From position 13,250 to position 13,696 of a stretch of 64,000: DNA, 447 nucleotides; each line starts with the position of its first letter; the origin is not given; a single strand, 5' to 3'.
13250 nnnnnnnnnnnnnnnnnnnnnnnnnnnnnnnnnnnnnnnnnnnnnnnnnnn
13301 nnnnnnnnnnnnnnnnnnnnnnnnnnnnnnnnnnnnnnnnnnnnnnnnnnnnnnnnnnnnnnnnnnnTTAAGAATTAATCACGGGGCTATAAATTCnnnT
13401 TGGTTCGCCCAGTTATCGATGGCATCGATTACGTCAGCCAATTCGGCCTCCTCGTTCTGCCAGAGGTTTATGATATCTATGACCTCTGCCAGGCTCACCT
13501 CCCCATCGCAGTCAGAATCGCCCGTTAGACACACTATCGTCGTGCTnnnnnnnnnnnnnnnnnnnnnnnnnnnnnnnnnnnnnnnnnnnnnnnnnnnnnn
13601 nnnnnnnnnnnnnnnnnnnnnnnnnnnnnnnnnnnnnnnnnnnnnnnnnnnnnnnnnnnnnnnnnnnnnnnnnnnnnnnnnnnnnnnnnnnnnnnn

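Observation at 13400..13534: Atypical half-dockerin: one EF-hand loop plus a loop-less second helix, often with a Cys pair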

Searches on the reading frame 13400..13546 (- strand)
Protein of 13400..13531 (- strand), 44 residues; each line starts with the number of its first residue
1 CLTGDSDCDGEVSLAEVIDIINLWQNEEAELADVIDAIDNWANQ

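Call 8: search_protein_families(library=pfam, proteins=[window:13400-13531:-], max_evalue=10)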
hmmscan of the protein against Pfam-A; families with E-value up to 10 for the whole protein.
seq(44 aa): 1 family
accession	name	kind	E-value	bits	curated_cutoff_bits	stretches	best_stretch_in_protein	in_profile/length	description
PF19645.4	DUF6148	-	0.14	12.7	27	1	14-32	41-59/74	Family of unknown function (DUF6148)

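Call 9: search_protein_families(library=ncbifam, proteins=[window:13400-13531:-], max_evalue=1)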
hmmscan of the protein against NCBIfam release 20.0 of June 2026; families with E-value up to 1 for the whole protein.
seq(44 aa): 0 families

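Call 11: search_solved_structures(query=A1, max_evalue=10, show_alignments=5)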
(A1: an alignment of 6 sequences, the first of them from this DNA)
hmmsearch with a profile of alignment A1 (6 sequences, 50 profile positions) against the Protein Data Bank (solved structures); distinct sequences matched with E-value up to 10: 16.
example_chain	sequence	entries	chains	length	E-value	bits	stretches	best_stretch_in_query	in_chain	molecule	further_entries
5n5p_B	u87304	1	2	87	0.00018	24.1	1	7-37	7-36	Putative cellulosomal scaffoldin protein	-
6van_A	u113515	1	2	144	0.022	17.5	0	10-30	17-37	Caltubin, EF-hand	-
2jnx_A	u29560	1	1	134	0.036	16.8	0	7-21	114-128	Calcium binding protein 2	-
2nco_A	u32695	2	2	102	0.19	14.5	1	8-26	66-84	25 kDa calcium-binding protein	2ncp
2m7n_A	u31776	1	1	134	0.33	13.7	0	7-22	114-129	Calcium-binding protein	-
1jfj_A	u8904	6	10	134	0.33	13.7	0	7-22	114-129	CALCIUM-BINDING PROTEIN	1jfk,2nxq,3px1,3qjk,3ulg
9ba1_A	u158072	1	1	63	0.53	13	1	10-28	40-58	Mitochondrial proton/calcium exchanger protein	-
9t0h_B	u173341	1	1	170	0.67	12.7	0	10-21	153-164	Neuronal calcium sensor 1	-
4yru_A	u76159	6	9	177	0.78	12.5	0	10-21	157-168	Neuronal calcium sensor 1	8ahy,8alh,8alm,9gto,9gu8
4ov2_A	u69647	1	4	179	0.82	12.4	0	10-21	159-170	Neuronal calcium sensor 1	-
1g8i_A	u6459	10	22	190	1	12.1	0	10-21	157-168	NEURONAL CALCIUM SENSOR 1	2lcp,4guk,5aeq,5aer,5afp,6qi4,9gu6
3aka_A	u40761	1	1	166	1.3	11.8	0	8-20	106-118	Putative calcium binding protein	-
2i18_A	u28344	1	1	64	1.3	11.8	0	7-22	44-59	Calcium-binding protein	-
3akb_A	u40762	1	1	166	1.3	11.8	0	8-20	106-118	Putative calcium binding protein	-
5i0i_E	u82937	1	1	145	1.6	11.5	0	9-27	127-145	Calmodulin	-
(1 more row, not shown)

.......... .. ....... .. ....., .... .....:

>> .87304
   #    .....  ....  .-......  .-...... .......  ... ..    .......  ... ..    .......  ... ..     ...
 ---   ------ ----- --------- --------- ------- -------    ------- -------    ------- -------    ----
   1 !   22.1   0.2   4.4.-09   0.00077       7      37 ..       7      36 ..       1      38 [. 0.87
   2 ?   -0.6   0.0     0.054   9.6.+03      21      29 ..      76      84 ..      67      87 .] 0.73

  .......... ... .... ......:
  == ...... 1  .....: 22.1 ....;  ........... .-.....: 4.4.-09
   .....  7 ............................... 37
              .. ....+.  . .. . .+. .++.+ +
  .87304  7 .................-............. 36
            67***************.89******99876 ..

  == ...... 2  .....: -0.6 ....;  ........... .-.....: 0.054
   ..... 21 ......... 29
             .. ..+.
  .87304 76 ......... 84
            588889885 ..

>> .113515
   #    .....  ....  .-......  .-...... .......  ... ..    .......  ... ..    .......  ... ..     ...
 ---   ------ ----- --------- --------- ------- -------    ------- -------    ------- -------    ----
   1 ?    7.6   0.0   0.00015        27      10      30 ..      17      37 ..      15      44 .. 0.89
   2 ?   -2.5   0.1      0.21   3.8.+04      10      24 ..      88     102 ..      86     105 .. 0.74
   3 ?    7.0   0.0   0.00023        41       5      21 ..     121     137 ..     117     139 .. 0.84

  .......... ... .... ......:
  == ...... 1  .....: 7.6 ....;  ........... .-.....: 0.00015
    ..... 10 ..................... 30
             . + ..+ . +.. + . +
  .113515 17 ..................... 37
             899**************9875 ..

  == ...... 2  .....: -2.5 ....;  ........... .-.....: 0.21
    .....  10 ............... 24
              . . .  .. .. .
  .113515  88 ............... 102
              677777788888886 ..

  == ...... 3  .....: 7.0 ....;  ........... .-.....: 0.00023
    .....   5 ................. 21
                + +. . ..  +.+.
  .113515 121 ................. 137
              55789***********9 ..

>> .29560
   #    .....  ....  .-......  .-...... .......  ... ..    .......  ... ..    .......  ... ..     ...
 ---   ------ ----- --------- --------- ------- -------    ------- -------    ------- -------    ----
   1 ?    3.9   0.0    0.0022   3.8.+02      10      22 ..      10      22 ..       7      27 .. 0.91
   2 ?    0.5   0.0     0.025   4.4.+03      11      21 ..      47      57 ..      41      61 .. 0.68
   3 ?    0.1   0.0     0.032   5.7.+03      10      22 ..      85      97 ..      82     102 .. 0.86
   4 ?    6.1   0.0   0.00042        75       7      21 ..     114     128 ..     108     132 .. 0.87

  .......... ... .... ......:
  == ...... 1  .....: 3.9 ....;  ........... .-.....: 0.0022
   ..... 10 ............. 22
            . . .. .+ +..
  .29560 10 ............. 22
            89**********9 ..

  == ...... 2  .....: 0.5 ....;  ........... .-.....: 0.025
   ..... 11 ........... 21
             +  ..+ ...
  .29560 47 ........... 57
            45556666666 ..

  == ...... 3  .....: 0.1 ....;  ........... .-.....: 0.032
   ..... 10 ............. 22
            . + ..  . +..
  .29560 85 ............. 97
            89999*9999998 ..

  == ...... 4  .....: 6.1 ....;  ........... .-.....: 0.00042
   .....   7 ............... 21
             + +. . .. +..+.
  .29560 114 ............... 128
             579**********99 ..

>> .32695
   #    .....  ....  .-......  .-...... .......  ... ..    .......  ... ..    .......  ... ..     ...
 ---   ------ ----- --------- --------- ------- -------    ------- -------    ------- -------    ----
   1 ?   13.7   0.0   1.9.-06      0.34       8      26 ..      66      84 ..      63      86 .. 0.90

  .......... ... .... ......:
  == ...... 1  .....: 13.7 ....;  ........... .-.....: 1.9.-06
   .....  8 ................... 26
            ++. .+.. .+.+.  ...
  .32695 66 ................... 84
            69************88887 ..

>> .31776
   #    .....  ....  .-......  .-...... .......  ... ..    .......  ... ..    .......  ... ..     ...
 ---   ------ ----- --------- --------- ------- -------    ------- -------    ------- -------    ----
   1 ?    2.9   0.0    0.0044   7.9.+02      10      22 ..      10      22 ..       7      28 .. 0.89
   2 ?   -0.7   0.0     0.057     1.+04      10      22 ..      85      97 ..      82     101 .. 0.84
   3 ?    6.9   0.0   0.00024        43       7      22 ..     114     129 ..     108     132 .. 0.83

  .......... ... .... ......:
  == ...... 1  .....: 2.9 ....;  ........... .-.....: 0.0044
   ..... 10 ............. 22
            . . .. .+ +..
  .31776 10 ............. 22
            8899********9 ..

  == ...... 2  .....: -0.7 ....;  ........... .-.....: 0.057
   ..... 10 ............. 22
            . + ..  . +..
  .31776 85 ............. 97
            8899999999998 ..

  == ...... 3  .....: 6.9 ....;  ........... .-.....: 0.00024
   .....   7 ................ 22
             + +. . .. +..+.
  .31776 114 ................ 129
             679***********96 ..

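Call 12: find_homologous_proteins(query=A1, max_evalue=0.001)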
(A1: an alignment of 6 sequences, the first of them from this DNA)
Query A1 (6 sequences) (48 aa, profile of the alignment): 2 proteins with E <= 0.001 among 77 candidates.
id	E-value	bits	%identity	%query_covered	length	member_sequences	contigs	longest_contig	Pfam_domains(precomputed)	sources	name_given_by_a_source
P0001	6.9e-15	72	50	83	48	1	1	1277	-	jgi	jgi:hypothetical protein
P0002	2.9e-8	51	41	81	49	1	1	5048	-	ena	-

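Call 24: search_protein_representatives(alignment_id=A2)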
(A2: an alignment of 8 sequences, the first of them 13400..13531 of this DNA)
Query: 8 sequences, 45 profile positions. Proteins with E-value up to 0.001 (for the whole library): 500; up to 1e-10: 230; up to 1e-30: 4. The best 150 are listed.
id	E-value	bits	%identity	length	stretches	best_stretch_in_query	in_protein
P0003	2.5e-40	151.7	-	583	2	1-43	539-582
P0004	1.2e-37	143.2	-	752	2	1-43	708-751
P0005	7.3e-37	140.6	-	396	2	1-44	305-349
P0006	1.3e-35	136.6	-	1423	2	1-44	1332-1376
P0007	1.1e-28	114.4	-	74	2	1-43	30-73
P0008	1.7e-24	101.0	-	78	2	1-44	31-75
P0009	5.3e-24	99.5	-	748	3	1-43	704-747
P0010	1.7e-20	88.3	-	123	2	4-42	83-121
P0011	2.4e-18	81.3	-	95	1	1-44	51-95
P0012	6.9e-18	79.9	-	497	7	2-23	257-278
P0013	9.1e-18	79.5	-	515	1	1-44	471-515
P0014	2.0e-17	78.4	-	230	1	1-44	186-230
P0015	2.3e-17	78.2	-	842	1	1-43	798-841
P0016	2.9e-17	77.9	-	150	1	1-43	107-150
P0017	3.6e-17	77.6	-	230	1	1-42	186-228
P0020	8.6e-17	76.4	-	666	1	1-43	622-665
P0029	8.7e-16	73.2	-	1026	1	1-44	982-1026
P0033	1.3e-15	72.6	-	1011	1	1-45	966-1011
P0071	4.6e-14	67.6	-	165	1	2-45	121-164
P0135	5.5e-13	64.2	-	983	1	2-45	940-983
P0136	5.7e-13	64.1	-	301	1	2-44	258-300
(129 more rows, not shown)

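Call 43: predict_structure(alignment_id=A4)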
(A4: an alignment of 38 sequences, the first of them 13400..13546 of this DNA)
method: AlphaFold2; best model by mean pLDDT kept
length: 49 residues; sequences in the alignment: 38
mean_pLDDT: 93.0   pTM: 0.72
mean pLDDT of the five models: 93.0, 92.5, 92.1, 91.0, 89.7
residues with pLDDT >= 90: 41; 70-90: 6; 50-70: 2; < 50: 0
segments of 3 or more residues with pLDDT < 50: none
pLDDT, mean of each block of 10 residues (from residue 1): 80 94 98 98 96
secondary structure, 60 per line:
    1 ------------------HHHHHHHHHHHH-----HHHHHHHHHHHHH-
elements in order: H19-30 H36-48

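Call 46: search_protein_families(library=pfam, alignment_id=A5, max_evalue=0.001)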
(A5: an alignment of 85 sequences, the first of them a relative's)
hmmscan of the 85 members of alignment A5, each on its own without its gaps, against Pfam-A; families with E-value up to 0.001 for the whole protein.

A. member 1, P0003 (583 aa): 0 families

B. families by the number of members that match (of 85 scanned): 62 families (the first 25 are shown)
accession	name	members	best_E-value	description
PF05048.19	NosD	27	2e-57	Periplasmic copper-binding protein (NosD)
PF13229.12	Beta_helix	27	3.8e-49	Right handed beta helix region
PF16158.11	N_BRCA1_IG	5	6e-13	Ig-like domain from next to BRCA1 gene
PF00082.27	Peptidase_S8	3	6.8e-63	Subtilase family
PF07705.17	CARDB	3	7.6e-24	CARDB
PF10633.15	NPCBM_assoc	3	3e-11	NPCBM-associated, NEW3 domain of alpha-galactosidase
PF04151.21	PPC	3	0.00016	Bacterial pre-peptidase C-terminal domain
PF01364.23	Peptidase_C25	2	4.6e-63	Peptidase family C25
PF13385.13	Laminin_G_3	2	7.1e-28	Concanavalin A-like lectin/glucanases superfamily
PF13620.12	CarboxypepD_reg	2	5e-16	Carboxypeptidase regulatory-like domain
PF00128.31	Alpha-amylase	2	3.4e-14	Alpha amylase, catalytic domain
PF13715.12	CarbopepD_reg_2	2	3.8e-11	CarboxypepD_reg-like domain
PF16656.11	Pur_ac_phosph_N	2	1.7e-05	Purple acid Phosphatase, N-terminal domain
PF01120.23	Alpha_L_fucos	1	3.3e-69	Alpha-L-fucosidase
PF01436.27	NHL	1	5e-33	NHL repeat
PF00036.39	EF-hand_1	1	1.9e-30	EF hand domain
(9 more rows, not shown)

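Call 47: fold_search(model_id=the predicted structure, library=pdb)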
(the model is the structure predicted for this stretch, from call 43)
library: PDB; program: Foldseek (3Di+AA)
matches with E <= 10: 29; with E <= 0.001: 0
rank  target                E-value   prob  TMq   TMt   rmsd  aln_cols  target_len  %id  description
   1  7te2                  2.5e+00  0.57  0.53  0.13   0.9        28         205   21  Crystal Structure of AerR from Rhodobacter capsulatus at 2.25 A. (released 2022-08-31)
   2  9cbo_D                3.2e+00  0.60  0.57  0.06   0.6        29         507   21  Methionine synthase from Thermus thermophilus HB8, Folate and Cobalamin Domains, Pre-Catalytic Conformation (Pre-Fol-o (released 2025-06-25)
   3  8w9c_A                3.7e+00  0.25  0.50  0.05   2.6        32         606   25  Cryo-EM structure of the Rpd3S complex from budding yeast (released 2024-05-15)
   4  8kc7_B                4.8e+00  0.16  0.48  0.05   2.7        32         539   25  Rpd3S histone deacetylase complex (released 2023-09-13)
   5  8ihn_K                5.2e+00  0.15  0.51  0.05   6.8        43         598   19  Cryo-EM structure of the Rpd3S core complex (released 2024-03-20)
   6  8tof_A                5.5e+00  0.21  0.52  0.05   1.7        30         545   23  Rpd3S bound to an H3K36Cme3 modified nucleosome (released 2024-01-17)
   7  5c22_B                5.9e+00  0.41  0.56  0.10   0.5        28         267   11  Crystal structure of Zn-bound HlyD from E. coli (released 2016-02-17)
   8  5c8a_A                6.3e+00  0.33  0.57  0.15   1.3        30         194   17  Crystal structure of a truncated form of Thermus thermophilus CarH bound to adenosylcobalamin (dark state) (released 2015-09-30)
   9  8c73_A                6.8e+00  0.30  0.58  0.15   1.3        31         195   16  Dark state 1.8 Angstrom crystal structure of cobalamin binding domain belonging to a light-dependent transcription reg (released 2023-08-09)
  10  5c8d_B                6.8e+00  0.30  0.59  0.14   1.3        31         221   16  Crystal structure of full-length Thermus thermophilus CarH bound to adenosylcobalamin (dark state) (released 2015-09-30)
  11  8c32_A                7.2e+00  0.28  0.56  0.15   1.3        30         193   17  Dark state 2.2 Angstrom crystal structure of cobalamin binding domain belonging to a light-dependent transcription reg (released 2023-08-16)
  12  8vsi_B                7.2e+00  0.20  0.50  0.05   2.2        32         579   22  Mechanistic Insights Revealed by YbtPQ in the Occluded State (released 2024-04-10)
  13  2jgd_A                7.2e+00  0.12  0.38  0.03   2.7        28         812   21  E. COLI 2-oxoglutarate dehydrogenase (E1o) (released 2007-02-27)
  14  6wqq_K                7.2e+00  0.09  0.44  0.38   2.2        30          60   13  Structure of the 50S subunit of the ribosome from Methicillin Resistant Staphylococcus aureus in complex with the anti (released 2020-06-03)
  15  8c35_C                7.7e+00  0.28  0.59  0.16   1.2        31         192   16  Dark state 2.1 Angstrom crystal structure of H132A variant of cobalamin binding domain belonging to a light-dependent  (released 2023-08-16)
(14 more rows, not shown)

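Call 56: search_solved_structures(query=A7, max_evalue=1, show_alignments=0)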
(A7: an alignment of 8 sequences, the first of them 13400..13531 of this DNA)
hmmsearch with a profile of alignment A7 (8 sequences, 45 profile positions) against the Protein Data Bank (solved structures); distinct sequences matched with E-value up to 1: 268 (the best 60 are shown).
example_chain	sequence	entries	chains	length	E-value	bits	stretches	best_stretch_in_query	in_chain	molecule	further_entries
2jnx_A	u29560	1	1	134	1.4e-07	34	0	2-16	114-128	Calcium binding protein 2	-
1jfj_A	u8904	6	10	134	8.5e-06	28.3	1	2-17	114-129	CALCIUM-BINDING PROTEIN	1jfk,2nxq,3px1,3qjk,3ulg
2m7n_A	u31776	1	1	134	1.2e-05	27.9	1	2-17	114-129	Calcium-binding protein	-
2k7c_A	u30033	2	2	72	0.00039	23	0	5-22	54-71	Calcium-binding protein 1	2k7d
2i18_A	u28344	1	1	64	0.00043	22.8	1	2-18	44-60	Calcium-binding protein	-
6van_A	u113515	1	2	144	0.00044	22.8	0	2-16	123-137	Caltubin, EF-hand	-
3ox5_A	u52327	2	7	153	0.0012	21.4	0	5-22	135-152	Calcium-binding protein 1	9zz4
3ox6_A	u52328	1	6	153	0.0014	21.2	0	5-22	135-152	Calcium-binding protein 1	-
2lvi_A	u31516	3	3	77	0.0017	20.9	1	5-20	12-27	Polcalcin Phl p 7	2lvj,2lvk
1k9u_A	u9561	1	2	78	0.0018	20.9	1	5-20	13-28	Polcalcin Phl p 7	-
2lan_A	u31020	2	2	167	0.0018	20.8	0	5-22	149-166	Calcium-binding protein 1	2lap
4nqg_A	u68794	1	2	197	0.0019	20.8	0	5-19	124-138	Mitrocomin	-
3ekh_A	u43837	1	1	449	0.0026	20.4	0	4-22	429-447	Myosin light chain kinase, Green fluorescent protein, Calmodulin chimera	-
3aka_A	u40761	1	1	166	0.0026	20.3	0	5-19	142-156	Putative calcium binding protein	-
3akb_A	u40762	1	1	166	0.0026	20.3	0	5-19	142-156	Putative calcium binding protein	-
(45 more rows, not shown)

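Call 70: list_cluster_members(proteins=[P0013, P0015, P0020, P0029, P0033, P0135, P0136, P0071, P0009, P0003])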
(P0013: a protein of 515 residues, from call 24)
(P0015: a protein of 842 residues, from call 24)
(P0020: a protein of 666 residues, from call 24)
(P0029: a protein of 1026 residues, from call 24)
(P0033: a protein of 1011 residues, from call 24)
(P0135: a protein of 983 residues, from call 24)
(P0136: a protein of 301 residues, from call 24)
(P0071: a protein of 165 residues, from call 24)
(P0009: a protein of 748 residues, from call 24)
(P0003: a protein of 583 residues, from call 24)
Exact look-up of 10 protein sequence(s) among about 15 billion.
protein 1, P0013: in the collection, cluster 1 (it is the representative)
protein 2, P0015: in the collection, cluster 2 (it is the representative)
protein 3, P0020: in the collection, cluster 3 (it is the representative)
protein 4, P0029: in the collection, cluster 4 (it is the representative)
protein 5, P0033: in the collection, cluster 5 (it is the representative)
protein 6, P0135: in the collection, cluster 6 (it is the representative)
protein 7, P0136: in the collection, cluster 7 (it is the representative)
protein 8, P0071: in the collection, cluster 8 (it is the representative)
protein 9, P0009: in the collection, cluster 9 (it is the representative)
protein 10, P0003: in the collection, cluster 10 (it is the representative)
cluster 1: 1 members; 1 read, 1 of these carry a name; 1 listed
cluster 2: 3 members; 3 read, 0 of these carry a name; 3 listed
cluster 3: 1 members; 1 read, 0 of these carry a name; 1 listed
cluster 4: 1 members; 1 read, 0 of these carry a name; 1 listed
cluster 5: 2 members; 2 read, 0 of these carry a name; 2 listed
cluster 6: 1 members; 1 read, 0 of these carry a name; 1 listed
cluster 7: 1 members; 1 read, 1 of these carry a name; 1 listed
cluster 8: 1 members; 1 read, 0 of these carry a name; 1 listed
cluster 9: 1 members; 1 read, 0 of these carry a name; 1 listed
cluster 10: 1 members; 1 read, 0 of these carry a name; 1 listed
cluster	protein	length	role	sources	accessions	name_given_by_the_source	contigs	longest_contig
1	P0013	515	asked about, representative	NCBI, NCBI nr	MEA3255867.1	MAG: right-handed parallel beta-helix repeat-containing protein [Candidatus Altiarchaeota ... | right-handed parallel beta-helix repeat-containing protein [Candidatus Altiarchaeota ...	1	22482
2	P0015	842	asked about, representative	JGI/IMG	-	-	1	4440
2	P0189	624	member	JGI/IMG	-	-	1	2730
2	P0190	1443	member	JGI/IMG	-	-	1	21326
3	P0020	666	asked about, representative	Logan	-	-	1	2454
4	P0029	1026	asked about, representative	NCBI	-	-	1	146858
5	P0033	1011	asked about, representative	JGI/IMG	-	-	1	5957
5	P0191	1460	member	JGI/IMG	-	-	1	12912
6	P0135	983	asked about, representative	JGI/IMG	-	-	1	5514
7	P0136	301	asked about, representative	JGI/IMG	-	hypothetical protein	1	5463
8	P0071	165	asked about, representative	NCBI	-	-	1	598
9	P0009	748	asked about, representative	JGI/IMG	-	-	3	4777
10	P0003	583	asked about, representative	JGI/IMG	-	-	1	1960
